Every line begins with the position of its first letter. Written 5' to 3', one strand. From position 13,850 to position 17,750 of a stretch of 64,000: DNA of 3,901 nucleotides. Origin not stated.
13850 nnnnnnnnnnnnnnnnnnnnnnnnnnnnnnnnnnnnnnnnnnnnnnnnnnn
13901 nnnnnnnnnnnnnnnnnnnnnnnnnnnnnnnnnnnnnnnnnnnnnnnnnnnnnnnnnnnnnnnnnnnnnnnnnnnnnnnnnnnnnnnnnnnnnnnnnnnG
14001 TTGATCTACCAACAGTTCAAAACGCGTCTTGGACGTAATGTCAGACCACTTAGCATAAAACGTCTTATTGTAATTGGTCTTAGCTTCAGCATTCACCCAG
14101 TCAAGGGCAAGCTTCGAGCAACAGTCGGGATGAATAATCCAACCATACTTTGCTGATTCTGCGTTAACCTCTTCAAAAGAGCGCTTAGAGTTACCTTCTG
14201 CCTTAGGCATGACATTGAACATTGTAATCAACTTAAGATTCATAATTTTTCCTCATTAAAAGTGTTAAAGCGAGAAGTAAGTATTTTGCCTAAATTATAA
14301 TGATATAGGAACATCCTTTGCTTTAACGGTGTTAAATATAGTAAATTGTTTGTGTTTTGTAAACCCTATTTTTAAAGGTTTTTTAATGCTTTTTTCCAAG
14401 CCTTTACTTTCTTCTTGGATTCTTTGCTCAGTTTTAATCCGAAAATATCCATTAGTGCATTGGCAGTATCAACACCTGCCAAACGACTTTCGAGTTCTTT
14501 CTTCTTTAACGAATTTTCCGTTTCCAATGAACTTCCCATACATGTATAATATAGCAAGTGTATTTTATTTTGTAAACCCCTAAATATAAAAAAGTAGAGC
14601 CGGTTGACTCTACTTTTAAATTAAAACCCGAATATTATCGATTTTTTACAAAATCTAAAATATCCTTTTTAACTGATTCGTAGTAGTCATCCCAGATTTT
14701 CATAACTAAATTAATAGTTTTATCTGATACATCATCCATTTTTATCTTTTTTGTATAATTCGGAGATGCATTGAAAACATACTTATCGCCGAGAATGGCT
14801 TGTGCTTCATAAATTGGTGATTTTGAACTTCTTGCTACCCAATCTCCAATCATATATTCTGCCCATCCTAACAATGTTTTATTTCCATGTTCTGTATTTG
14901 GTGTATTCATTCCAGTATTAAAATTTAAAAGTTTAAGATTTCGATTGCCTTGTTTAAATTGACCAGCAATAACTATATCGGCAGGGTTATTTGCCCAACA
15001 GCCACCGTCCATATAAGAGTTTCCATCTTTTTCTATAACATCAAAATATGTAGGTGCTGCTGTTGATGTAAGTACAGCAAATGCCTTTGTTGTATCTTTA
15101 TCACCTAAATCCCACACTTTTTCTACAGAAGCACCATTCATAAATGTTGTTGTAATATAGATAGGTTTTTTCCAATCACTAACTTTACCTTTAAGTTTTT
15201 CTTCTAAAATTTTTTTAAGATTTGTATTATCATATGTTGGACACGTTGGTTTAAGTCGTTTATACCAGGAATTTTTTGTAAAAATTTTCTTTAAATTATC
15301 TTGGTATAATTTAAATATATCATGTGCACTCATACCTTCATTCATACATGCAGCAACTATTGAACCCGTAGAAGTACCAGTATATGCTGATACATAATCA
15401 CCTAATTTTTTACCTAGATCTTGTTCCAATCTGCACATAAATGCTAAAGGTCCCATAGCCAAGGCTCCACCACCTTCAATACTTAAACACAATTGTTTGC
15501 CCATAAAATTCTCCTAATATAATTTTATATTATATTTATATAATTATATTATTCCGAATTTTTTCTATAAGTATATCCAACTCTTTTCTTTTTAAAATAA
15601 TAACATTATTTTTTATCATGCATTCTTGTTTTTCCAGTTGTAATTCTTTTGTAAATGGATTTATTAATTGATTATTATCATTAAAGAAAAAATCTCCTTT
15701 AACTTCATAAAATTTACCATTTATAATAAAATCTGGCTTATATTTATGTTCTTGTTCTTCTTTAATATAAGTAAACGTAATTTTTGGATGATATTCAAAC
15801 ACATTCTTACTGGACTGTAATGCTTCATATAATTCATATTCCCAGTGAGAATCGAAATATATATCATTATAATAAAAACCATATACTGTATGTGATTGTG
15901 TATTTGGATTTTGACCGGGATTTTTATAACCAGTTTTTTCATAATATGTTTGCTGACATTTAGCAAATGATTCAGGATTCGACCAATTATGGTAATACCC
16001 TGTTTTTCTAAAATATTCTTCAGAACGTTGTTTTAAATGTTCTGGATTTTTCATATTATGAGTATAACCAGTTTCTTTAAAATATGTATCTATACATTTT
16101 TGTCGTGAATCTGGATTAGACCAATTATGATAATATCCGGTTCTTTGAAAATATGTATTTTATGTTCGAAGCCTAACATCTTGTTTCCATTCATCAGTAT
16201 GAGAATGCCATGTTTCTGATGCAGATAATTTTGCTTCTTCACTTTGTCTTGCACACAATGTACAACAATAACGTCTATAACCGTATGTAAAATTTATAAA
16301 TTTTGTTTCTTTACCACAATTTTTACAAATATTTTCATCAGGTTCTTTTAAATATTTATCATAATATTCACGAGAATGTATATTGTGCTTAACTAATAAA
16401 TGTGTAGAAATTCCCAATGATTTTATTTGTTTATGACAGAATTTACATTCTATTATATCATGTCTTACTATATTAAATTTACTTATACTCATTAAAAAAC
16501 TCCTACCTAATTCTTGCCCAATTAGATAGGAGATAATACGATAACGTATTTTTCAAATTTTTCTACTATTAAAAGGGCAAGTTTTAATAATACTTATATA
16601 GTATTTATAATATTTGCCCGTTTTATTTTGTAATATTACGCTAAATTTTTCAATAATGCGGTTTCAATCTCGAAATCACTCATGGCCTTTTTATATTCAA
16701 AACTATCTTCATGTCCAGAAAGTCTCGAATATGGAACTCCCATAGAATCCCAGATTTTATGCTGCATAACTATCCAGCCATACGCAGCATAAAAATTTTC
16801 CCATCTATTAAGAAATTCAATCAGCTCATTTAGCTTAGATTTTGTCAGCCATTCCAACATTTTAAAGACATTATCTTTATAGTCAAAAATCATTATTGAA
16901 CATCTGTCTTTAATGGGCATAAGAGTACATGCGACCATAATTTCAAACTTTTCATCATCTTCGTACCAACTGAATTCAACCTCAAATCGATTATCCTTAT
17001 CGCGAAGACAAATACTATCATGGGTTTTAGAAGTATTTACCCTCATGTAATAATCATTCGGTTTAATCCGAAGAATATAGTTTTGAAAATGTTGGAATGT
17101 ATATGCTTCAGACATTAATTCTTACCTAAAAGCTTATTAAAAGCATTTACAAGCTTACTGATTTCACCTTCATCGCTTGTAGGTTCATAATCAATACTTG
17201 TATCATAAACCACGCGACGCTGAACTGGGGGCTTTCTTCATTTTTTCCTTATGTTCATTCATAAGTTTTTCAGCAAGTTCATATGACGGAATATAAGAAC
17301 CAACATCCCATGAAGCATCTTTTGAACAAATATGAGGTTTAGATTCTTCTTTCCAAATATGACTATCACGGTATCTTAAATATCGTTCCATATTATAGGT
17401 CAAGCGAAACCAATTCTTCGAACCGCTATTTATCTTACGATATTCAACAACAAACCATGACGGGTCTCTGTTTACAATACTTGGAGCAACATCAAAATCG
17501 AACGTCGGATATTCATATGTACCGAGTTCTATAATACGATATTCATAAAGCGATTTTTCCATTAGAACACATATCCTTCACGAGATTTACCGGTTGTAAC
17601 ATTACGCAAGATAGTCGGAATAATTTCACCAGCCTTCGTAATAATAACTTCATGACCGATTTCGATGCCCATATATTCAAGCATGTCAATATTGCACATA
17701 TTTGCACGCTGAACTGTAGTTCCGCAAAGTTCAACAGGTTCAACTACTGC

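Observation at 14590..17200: AT-rich moron-like island: zinc finger - tandem-repeat protein - patatin-like phospholipase operon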

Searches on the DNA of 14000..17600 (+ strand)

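Call 3: search_dna_similar(query=window:14000-17600:+, collection=phages, mode=near, max_rows=40)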
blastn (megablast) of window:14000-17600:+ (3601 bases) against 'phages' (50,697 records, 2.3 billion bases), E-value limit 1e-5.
No match.

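Call 38: search_rna_families(source=window, start=14000, end=17600, threshold=evalue, max_evalue=1)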
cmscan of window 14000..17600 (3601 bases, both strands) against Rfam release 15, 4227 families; matches with E-value up to 1: 1.
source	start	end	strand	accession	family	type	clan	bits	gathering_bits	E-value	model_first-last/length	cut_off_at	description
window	14726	14773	+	RF02716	sno_ncR3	Gene; snRNA; snoRNA; CD-box;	-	20.5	88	0.49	1-75/75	no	Small nucleolar RNA ncR3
